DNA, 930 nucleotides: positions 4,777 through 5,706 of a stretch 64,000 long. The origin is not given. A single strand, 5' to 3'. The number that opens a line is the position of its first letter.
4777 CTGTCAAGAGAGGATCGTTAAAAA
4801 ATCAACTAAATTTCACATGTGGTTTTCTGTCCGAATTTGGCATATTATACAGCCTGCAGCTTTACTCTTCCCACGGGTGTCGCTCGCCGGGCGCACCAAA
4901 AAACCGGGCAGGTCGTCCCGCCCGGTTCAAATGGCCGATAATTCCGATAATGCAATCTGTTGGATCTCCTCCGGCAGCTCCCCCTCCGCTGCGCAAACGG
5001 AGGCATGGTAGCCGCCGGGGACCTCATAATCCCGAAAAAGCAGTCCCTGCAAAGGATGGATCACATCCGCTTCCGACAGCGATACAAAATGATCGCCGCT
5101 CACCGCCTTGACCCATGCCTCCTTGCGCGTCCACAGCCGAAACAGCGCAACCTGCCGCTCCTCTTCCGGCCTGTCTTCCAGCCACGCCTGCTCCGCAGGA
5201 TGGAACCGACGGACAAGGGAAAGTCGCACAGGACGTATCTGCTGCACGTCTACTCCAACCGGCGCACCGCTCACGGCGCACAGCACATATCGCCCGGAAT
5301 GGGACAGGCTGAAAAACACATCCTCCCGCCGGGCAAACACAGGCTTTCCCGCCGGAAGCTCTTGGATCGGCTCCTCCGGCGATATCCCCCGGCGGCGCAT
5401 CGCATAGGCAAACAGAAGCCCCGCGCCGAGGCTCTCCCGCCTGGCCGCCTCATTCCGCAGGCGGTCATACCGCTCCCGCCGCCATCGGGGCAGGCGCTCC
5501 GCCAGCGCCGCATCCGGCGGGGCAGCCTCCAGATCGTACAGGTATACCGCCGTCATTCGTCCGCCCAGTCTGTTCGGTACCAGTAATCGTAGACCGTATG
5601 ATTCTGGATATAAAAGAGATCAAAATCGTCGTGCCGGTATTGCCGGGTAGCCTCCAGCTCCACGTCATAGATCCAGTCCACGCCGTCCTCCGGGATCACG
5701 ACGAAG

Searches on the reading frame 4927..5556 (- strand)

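Call 65: search_protein_families(library=pfam, proteins=[window:4927-5556:-], max_evalue=0.00001)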
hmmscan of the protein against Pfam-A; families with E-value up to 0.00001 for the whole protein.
window:4927-5556:- (209 aa): 1 family
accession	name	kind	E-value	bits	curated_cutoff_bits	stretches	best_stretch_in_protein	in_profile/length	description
PF01648.25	ACPS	-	2.5e-13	50.4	25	1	99-167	1-78/111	4'-phosphopantetheinyl transferase superfamily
